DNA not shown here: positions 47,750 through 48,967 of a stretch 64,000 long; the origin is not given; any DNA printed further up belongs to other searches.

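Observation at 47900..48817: Presenilin/SPP-family GxGD intramembrane aspartyl protease encoded in a virus-like element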

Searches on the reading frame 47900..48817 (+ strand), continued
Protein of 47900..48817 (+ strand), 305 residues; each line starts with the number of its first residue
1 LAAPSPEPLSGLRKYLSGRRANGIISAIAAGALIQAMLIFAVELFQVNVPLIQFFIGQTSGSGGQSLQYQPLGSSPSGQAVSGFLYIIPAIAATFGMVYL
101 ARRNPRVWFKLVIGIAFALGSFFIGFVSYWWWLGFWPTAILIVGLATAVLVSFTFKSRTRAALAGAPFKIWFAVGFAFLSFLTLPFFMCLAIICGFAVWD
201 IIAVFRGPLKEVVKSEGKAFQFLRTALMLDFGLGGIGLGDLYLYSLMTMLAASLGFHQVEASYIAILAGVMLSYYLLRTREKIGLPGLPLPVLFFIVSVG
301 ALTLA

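Call 27: search_solved_structures(query=A2, max_evalue=0.001, show_alignments=0)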
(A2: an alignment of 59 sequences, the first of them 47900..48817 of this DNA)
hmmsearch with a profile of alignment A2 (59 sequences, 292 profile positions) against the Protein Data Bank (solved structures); distinct sequences matched with E-value up to 0.001: 9.
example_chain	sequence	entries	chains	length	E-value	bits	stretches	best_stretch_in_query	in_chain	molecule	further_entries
7y5x_B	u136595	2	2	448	2e-26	96.1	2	16-221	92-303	Presenilin-2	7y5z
5a63_B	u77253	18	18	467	2.7e-26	95.6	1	20-289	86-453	Presenilin-1 | Presenilin-1 CTF12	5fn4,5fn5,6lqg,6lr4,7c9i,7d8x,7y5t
6iyc_B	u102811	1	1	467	7.2e-26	94.2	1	17-289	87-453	Presenilin-1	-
8x52_B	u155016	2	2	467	5.7e-25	91.3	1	20-289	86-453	Presenilin-1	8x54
8oqz_B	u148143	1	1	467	2.4e-24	89.3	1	20-289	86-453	Presenilin-1 CTF12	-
5fn2_B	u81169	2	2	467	2.7e-24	89.1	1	20-289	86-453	Presenilin-1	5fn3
6idf_B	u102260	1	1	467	9.3e-24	87.3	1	17-289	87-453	Presenilin-1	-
4hyc_A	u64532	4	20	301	1.6e-15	60.3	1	60-279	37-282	Putative uncharacterized protein | Uncharacterized protein PSH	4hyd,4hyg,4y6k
2kr6_A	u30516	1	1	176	5e-12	48.8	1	217-289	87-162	Presenilin-1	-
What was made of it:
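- Checked: The 59-sequence profile gives PS2/PS1 E 2e-26 and PSH 4hyc E 1.6e-15 (call 27).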

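Call 29: find_related_loci(query=A3, collection=metagenome_contigs, flank=10000)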
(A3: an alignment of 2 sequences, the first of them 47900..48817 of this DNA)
Query A3 (305 aa) in metagenome_contigs; peptide patterns used: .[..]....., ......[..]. (x = any residue, [..] = any of these).
275 stretches matched a pattern, but none encodes a relative of the query by tblastn (E <= 1e-3).
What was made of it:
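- Tried and rejected: The first metagenome scan found nothing (call 29).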

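Call 34: predict_structure(alignment_id=A2)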
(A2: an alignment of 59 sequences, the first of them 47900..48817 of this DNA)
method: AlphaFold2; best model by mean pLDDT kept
length: 305 residues; sequences in the alignment: 59
mean_pLDDT: 75.8   pTM: 0.76
mean pLDDT of the five models: 75.8, 73.3, 71.2, 70.8, 69.1
residues with pLDDT >= 90: 84; 70-90: 110; 50-70: 91; < 50: 20
segments of 3 or more residues with pLDDT < 50: 51-53, 58-63, 65-74
pLDDT, mean of each block of 10 residues (from residue 1): 58 58 88 89 67 49 49 52 69 74 74 75 69 61 69 61 79 90 89 93 75 68 81 82 96 95 96 86 78 97 96
secondary structure, 60 per line:
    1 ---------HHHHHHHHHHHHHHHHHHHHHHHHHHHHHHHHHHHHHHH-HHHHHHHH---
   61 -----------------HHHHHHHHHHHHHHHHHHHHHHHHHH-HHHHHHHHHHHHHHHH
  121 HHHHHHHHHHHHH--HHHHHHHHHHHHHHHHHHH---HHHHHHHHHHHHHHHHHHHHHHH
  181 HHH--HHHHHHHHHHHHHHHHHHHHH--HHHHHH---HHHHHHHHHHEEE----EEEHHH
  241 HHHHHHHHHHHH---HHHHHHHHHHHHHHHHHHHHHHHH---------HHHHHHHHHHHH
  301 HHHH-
elements in order: H10-48 H50-57 H78-103 H105-133 H136-154 H158-183 H186-206 H209-214 H218-227 E228-230 E235-237 H238-252 H256-279 H289-304
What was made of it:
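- On Gamma-secretase complex: The loop is about 30 residues (call 34).
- The AF2 model has pLDDT 75.8, pTM 0.76 and nine helices (call 34). Model confidence is low in the TM1-TM2 loop and only moderate in TM2-TM5 (call 34).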

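Call 39: fold_search(model_id=the predicted structure, library=pdb)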
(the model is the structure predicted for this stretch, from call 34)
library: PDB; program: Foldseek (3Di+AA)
matches with E <= 10: 82; with E <= 0.001: 18
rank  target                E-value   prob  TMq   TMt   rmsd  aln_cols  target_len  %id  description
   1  8k8e_B                9.0e-07  1.00  0.64  0.65   6.4       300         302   22  Human gamma-secretase in complex with a substrate mimetic (released 2024-01-31)
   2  6lr4_B                1.4e-06  1.00  0.62  0.62   6.8       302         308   21  Molecular basis for inhibition of human gamma-secretase by small molecule (released 2021-01-27)
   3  7c9i_B                2.5e-06  1.00  0.64  0.64   6.3       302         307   22  Human gamma-secretase in complex with small molecule L-685,458 (released 2021-01-27)
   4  6iyc_B                2.7e-06  1.00  0.59  0.58   8.5       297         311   24  Recognition of the Amyloid Precursor Protein by Human gamma-secretase (released 2019-01-23)
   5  6lqg_B                3.1e-06  1.00  0.64  0.63   7.0       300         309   22  Human gamma-secretase in complex with small molecule Avagacestat (released 2021-01-27)
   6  8oqz_B                3.7e-06  1.00  0.63  0.62   6.5       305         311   22  Structure of human gamma-secretase PSEN1 APH-1B isoform reconstituted into lipid nanodisc in complex with Ab46 (released 2024-04-24)
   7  8x52_B                5.2e-06  1.00  0.59  0.59   8.6       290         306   23  Cryo-EM structure of human gamma-secretase in complex with Abeta49 (released 2024-05-29)
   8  8x53_B                6.2e-06  1.00  0.59  0.59   8.6       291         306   23  Cryo-EM structure of human gamma-secretase in complex with Abeta46 (released 2024-05-29)
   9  9k95_B                7.1e-06  1.00  0.64  0.64   6.6       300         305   21  Cryo-EM structure of human gamma-secretase in complex with compound E (released 2025-10-29)
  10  5fn2_B                1.9e-05  1.00  0.66  0.67   5.3       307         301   20  Cryo-EM structure of gamma secretase in complex with a drug DAPT (released 2015-12-16)
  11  6idf_B                2.0e-05  1.00  0.58  0.57   8.7       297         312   23  Cryo-EM structure of gamma secretase in complex with a Notch fragment (released 2018-12-26)
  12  8im7_B                3.7e-05  1.00  0.58  0.62   7.0       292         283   20  Human gamma-secretase treated with ganglioside GM1 (released 2024-01-17)
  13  5fn3_B                7.1e-05  1.00  0.58  0.61   6.9       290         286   20  Cryo-EM structure of gamma secretase in class 1 of the apo- state ensemble (released 2015-12-16)
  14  5a63_B                4.2e-04  1.00  0.44  0.61  12.2       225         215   23  Cryo-EM structure of the human gamma-secretase complex at 3.4 angstrom resolution. (released 2015-08-05)
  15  4y6k_B                6.1e-04  1.00  0.55  0.66   6.3       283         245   17  Complex structure of presenilin homologue PSH bound to an inhibitor (released 2015-03-18)
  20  4hyc_A                1.5e-03  1.00  0.54  0.65   7.7       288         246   18  Structure of a presenilin family intramembrane aspartate protease in P2 space group (released 2012-12-19)
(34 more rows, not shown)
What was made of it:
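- Closest known: Archaeal presenilin homologue PSH / MCMJR1. Same: PSH matches with profile E 1.6e-15 and Foldseek TM-score 0.55-0.71 (calls 27, 39).
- Closest known: Presenilin-1/2, the catalytic subunit of gamma-secretase. Same: It is the best profile and fold match (E 2e-26; Foldseek probability 1.00, TM-score up to 0.66, 20-24% identity; calls 27, 39).
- Checked: Foldseek on the model gives probability 1.00 with TM-score 0.58-0.66 (call 39).
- The top 25 Foldseek PDB hits are all PS1, PS2, PSH or SPPL2a (call 39).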

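Call 40: fold_search(model_id=the predicted structure, library=viral)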
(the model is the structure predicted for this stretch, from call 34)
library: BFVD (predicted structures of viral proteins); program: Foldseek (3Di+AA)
matches with E <= 10: 54; with E <= 0.001: 1
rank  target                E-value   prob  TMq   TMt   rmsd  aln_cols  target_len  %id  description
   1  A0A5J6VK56            3.9e-04  1.00  0.51  0.49  11.4       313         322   13  Signal peptide peptidase [Megaviridae environmental sample]
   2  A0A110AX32            5.7e-01  0.30  0.29  0.19  18.2       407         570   12  Envelope glycoprotein M [Human herpesvirus 2]
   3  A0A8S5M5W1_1          8.2e-01  0.16  0.22  0.09  17.5       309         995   13  Tail tape measure (Fragment) [Siphoviridae sp. ctQyg71]
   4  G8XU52                1.6e+00  0.11  0.19  0.22  17.8       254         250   12  Membrane protein US12A [Simian cytomegalovirus (strain Colburn)]
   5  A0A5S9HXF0            1.6e+00  0.08  0.18  0.15  31.2       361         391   14  Uncharacterized protein [Tenacibaculum phage PTm1]
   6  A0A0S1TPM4            2.3e+00  0.08  0.19  0.15  22.4       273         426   11  Protein E2A [Elephant endotheliotropic herpesvirus 4]
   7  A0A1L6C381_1          2.6e+00  0.03  0.13  0.06  24.2       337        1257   14  (no name in the UniProt tables at hand)
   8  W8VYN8                3.3e+00  0.14  0.18  0.34  13.4       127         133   15  (no name in the UniProt tables at hand)
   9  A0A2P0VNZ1            3.6e+00  0.06  0.15  0.22  17.9       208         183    9  Uncharacterized protein [Tetraselmis virus 1]
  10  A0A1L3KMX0            3.7e+00  0.03  0.12  0.15  15.5       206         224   13  (no name in the UniProt tables at hand)
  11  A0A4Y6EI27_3          3.7e+00  0.03  0.14  0.05  22.0       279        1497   15  Uncharacterized protein [Microbacterium phage TinyTimothy]
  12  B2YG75                3.9e+00  0.11  0.26  0.22  14.3       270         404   12  Uncharacterized protein [Musca hytrovirus(isolate Musca domestica/United States/Boucias/-)]
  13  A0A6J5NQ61            3.9e+00  0.04  0.13  0.19  18.0       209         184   15  DUF998 domain-containing protein [uncultured Caudovirales phage]
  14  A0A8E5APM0            3.9e+00  0.03  0.14  0.09  23.3       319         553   12  Protein ORF20 [Anguillid herpesvirus 1]
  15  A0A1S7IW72            4.3e+00  0.04  0.15  0.07  19.7       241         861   15  (no name in the UniProt tables at hand)
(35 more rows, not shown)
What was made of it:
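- Closest known: Signal peptide peptidase / SPPL2a, including the only viral GxGD protease found here. Same: Same superfamily fold (SPPL2a E ~1e-3, TM-score 0.55-0.58; viral SPP E 3.9e-4; calls 39, 40).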

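Call 102: search_dna_similar(collection=plasmids, mode=protein, query=window:47900-48817:+, max_evalue=0.01)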
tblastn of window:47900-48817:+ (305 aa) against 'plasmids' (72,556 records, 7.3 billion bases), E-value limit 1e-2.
No match.

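Call 104: search_dna_similar(collection=phages, mode=protein, query=P0046, max_evalue=0.01)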
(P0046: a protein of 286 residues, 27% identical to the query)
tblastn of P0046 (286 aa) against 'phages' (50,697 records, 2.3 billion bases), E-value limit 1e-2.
No match.

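Call 105: search_dna_similar(collection=plasmids, mode=protein, query=P0046, max_evalue=0.01)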
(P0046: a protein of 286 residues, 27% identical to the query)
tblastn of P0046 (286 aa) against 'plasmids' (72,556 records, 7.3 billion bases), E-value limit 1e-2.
No match.

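Call 107: find_related_loci(query=A5, collection=viral_contigs, flank=10000)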
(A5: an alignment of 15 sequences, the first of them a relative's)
Query A5 (286 aa) in viral_contigs; peptide patterns used: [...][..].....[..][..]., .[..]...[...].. (x = any residue, [..] = any of these).
41 stretches matched a pattern, but none encodes a relative of the query by tblastn (E <= 1e-3).

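Call 108: search_protein_families(library=padloc, proteins=[window:47900-48817:+], max_evalue=0.01)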
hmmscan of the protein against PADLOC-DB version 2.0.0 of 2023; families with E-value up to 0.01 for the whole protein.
window:47900-48817:+ (305 aa): 0 families

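Call 112: find_related_loci(query=A1, collection=metagenome_contigs, flank=10000)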
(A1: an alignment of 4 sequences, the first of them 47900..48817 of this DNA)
Query A1 (305 aa) in metagenome_contigs; peptide patterns used: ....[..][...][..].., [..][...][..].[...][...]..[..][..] (x = any residue, [..] = any of these).
599 stretches matched a pattern (row limit reached: there are more); 412 encode a relative of the query (tblastn E <= 1e-3); the best 80 are kept; 80 distinct loci.
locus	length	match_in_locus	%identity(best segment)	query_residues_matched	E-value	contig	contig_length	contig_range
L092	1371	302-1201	32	2-300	3e-40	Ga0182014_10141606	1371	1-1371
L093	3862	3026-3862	32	13-300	7e-39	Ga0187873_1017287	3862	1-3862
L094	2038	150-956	31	28-301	3e-22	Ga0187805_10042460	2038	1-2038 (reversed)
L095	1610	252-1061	29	30-300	8e-22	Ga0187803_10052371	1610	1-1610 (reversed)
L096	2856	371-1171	30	30-301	1e-20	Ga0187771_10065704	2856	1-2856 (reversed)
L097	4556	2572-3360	31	30-297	4e-20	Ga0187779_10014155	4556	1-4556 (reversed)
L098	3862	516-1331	30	28-304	6e-19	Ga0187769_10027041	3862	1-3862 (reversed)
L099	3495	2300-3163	28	9-301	7e-19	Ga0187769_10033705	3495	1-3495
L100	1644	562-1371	29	30-300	7e-18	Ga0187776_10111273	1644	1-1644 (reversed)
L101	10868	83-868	29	28-294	9e-18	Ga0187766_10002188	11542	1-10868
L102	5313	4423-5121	30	68-299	4e-17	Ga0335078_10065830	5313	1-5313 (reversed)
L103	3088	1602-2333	29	59-301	8e-17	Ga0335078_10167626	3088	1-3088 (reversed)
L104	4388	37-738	30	68-300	7e-17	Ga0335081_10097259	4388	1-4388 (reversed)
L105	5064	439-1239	29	28-300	1e-16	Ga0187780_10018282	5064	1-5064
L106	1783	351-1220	29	5-300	1e-16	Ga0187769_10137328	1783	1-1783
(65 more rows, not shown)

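Call 119: search_protein_families(library=pfam, proteins=[L093:101-793:+, L093:678-1241:+, L093:2016-2336:+, L093:1770-1991:+, L093:2790-3014:+, L092:356-1219:+, P0002], max_evalue=0.01)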
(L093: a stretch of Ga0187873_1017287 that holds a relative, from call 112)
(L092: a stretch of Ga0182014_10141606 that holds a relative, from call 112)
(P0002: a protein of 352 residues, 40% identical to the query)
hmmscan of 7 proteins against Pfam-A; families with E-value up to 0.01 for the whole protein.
L093:101-793:+ (230 aa): 0 families

L093:678-1241:+ (187 aa): 2 families
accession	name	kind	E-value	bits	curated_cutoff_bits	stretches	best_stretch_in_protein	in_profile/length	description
PF13610.12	DDE_Tnp_IS240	-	0.00026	21.6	27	1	137-184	2-48/139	DDE domain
PF03050.20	DDE_Tnp_IS66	-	0.0075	16.2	23.1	1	94-164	23-101/284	Transposase IS66 family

L093:2016-2336:+ (106 aa): 2 families
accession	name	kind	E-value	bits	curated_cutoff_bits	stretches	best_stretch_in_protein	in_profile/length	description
PF01844.29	HNH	-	7e-10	39.3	21.4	1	51-94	1-47/47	HNH endonuclease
PF14279.12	HNH_5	-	4.8e-06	26.9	27.5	1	51-93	1-45/56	HNH endonuclease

L093:1770-1991:+ (73 aa): 0 families

L093:2790-3014:+ (74 aa): 1 family
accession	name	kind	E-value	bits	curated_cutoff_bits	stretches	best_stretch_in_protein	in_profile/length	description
PF02656.20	DUF202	-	0.0021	18.9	23.4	1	6-60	10-63/68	Domain of unknown function (DUF202)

L092:356-1219:+ (287 aa): 1 family
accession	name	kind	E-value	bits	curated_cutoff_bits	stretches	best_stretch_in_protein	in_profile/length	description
PF01080.22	Presenilin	-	4.6e-12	45.8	34.3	2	218-280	334-396/408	Presenilin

P0002 (352 aa): 1 family
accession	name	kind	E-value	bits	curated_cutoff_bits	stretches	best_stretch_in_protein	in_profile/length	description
PF01080.22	Presenilin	-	3.2e-06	26.6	34.3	1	247-306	333-392/408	Presenilin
